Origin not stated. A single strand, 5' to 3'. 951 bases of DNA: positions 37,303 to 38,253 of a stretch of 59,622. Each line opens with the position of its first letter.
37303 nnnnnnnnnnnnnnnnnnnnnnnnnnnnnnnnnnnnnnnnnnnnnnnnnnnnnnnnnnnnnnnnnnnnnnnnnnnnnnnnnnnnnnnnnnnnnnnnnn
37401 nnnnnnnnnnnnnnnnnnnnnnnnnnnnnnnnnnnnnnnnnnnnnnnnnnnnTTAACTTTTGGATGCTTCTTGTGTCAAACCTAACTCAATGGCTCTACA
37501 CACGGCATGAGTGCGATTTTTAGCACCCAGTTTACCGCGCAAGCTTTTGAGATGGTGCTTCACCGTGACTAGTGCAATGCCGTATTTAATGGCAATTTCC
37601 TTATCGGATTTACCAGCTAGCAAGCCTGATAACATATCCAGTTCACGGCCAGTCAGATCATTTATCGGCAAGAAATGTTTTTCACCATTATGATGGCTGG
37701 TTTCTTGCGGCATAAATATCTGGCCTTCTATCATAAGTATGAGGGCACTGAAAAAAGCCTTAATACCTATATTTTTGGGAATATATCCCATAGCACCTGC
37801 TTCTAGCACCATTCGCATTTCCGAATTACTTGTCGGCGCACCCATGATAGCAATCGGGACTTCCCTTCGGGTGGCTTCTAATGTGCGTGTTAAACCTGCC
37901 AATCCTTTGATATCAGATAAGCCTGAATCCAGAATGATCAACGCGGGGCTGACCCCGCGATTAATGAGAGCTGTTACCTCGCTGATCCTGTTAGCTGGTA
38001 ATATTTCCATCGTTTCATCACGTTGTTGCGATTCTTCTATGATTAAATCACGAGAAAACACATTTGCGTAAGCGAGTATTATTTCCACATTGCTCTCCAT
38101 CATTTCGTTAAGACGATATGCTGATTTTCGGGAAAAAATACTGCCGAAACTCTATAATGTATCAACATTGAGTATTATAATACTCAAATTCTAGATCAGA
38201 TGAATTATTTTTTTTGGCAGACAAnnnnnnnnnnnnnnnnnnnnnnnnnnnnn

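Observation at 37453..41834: Three-gene module: poly-Gly-tethered S8 protease lipoprotein, TPR + beta-barrel outer-membrane protein and orphan LuxR-type regulator (Slam / type XI secretion-like arrangement?)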

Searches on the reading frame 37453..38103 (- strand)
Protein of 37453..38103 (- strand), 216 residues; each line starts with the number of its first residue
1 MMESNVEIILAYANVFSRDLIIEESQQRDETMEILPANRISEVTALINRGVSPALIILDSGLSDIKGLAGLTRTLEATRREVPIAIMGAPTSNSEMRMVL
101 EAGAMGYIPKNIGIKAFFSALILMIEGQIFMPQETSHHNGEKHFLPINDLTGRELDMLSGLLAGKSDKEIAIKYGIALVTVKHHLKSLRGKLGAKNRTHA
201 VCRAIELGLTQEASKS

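Call 3: search_protein_families(library=pfam, proteins=[window:37453-38103:-], max_evalue=1)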
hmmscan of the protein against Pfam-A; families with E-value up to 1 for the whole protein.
window:37453-38103:- (216 aa): 2 families
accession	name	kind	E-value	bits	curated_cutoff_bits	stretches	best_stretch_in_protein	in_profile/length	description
PF00196.25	GerE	-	5.8e-14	51.9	23.5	1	150-204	3-57/57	Bacterial regulatory proteins, luxR family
PF00072.30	Response_reg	-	1.3e-08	35.4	30.2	1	29-119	20-108/111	Response regulator receiver domain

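Call 4: search_protein_families(library=ncbifam, proteins=[window:37453-38103:-], max_evalue=1)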
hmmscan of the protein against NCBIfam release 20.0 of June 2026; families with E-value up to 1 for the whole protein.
window:37453-38103:- (216 aa): 53 families (the best 25 are shown)
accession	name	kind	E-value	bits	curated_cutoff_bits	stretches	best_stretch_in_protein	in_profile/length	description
NF007935.0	PRK10651.1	equivalog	3.8e-13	49.1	250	1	49-201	49-207/216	two-component system response regulator NarL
NF047785.1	respo_reg_MadR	equivalog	5.1e-13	48.9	300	1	27-209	21-208/209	MadR family response regulator transcription factor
NF052445.1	RespRegMctR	equivalog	1.6e-12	47.3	300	1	40-209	35-204/205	two-component system response regulator MctR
NF007708.0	PRK10403.1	equivalog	2.4e-12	46.7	343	1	45-201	46-205/215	nitrate/nitrite response regulator protein NarP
NF041830.1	RR_TF_ErdR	exception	2.3e-11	43.8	390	1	32-201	29-202/213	response regulator transcription factor ErdR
NF006900.1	PRK09390.1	equivalog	2.7e-10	40.1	255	1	50-205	46-198/203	response regulator FixJ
NF011896.0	PRK15369.1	equivalog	3.9e-10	39.7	242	1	51-209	48-209/211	two component system response regulator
TIGR03020.2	EpsA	equivalog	7.2e-10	38.9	170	1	141-205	184-246/247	XrtB/PEP-CTERM-associated transcriptional regulator EpsA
NF007403.0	PRK09935.1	equivalog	1.5e-09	37.7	271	1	47-196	44-196/210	fimbria biosynthesis transcriptional regulator FimZ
NF007505.1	PRK10100.1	equivalog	8.1e-09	35.4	250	1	145-204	140-199/204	biofilm master transcriptional regulator CsgD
TIGR03541.1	reg_near_HchA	equivalog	1.1e-07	31.6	215.6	1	147-208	169-230/232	PA1136 family autoinducer-binding transcriptional regulator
NF041673.1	transregRamA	equivalog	4.6e-07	29.2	500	1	149-208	218-277/280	acetate metabolism transcriptional regulator RamA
NF003420.0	PRK04841.1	equivalog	1.6e-06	26.5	537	1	149-207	838-896/903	HTH-type transcriptional regulator MalT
NF008296.0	PRK11083.1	equivalog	3.8e-06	26.5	273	1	49-111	44-104/228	two-component system response regulator CreB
NF007018.1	PRK09483.1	equivalog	5.5e-06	26.2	280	1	49-209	44-208/217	UvrY/SirA/GacA family response regulator transcription factor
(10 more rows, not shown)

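Call 94: find_related_loci(query=A8, collection=metagenome_contigs, flank=6000)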
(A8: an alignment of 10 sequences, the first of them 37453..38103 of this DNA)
Query A8 (216 aa) in metagenome_contigs; peptide patterns used: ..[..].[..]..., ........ (x = any residue, [..] = any of these).
600 stretches matched a pattern (row limit reached: there are more); 413 encode a relative of the query (tblastn E <= 1e-3); the best 80 are kept; 80 distinct loci.
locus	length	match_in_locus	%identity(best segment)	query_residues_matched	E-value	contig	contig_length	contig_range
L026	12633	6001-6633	66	3-213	2e-93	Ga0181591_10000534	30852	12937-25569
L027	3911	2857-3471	38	4-210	2e-41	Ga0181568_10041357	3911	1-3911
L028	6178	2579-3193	39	3-210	4e-41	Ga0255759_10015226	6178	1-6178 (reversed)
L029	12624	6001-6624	38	1-210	8e-40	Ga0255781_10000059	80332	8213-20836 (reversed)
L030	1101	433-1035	39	8-210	7e-40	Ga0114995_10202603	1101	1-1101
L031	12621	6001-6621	38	2-210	2e-38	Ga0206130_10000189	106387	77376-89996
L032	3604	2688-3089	49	80-213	5e-38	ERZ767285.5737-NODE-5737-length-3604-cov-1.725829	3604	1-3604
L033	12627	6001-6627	38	6-213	1e-35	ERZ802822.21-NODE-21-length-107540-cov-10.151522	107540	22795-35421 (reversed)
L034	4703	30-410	50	82-210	7e-33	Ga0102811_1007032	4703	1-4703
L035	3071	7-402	47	76-210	6e-31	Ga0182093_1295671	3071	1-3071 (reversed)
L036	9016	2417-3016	36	6-210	7e-26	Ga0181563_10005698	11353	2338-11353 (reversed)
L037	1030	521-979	42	55-209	3e-26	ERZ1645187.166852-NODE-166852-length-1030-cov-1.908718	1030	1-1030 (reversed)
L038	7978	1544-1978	39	55-201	7e-25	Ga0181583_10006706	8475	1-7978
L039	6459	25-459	39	55-201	6e-25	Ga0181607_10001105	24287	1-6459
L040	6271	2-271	54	118-210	5e-24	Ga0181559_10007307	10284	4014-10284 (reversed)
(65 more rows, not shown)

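Call 100: search_protein_families(library=pfam, proteins=[L029:4358-5776:+, L033:4357-5796:+, L031:4332-5783:+, L027:1196-2635:+], max_evalue=10)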
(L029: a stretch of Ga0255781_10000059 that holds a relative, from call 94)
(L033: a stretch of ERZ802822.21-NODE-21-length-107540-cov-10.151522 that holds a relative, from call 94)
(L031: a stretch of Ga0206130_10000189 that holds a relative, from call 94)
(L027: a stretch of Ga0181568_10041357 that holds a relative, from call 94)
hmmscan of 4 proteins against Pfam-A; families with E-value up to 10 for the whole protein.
L029:4358-5776:+ (472 aa): 2 families
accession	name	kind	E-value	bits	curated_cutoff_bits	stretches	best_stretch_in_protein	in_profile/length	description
PF11890.14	DUF3410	-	0.052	13.8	31.4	1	117-155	27-65/81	Domain of unknown function (DUF3410)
PF13428.12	TPR_14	-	0.068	14.3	23.5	1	86-123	6-43/44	Tetratricopeptide repeat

L033:4357-5796:+ (479 aa): 1 family
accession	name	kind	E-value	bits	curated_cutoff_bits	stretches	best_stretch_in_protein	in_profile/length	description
PF14559.12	TPR_19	-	0.033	15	25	1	90-139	1-50/68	Tetratricopeptide repeat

L031:4332-5783:+ (484 aa): 2 families
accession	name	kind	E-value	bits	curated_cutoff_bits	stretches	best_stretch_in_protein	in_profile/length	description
PF13875.12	DUF4202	-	0.033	14.4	35.1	1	108-154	31-76/183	Domain of unknown function (DUF4202)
PF13428.12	TPR_14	-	0.04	15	23.5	1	94-132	5-43/44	Tetratricopeptide repeat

L027:1196-2635:+ (480 aa): 2 families
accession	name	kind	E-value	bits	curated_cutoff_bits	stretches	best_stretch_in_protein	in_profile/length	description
PF13432.12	TPR_16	-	0.00048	21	32.7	1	96-152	7-63/65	Tetratricopeptide repeat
PF13428.12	TPR_14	-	0.61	11.4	23.5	1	94-126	9-41/44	Tetratricopeptide repeat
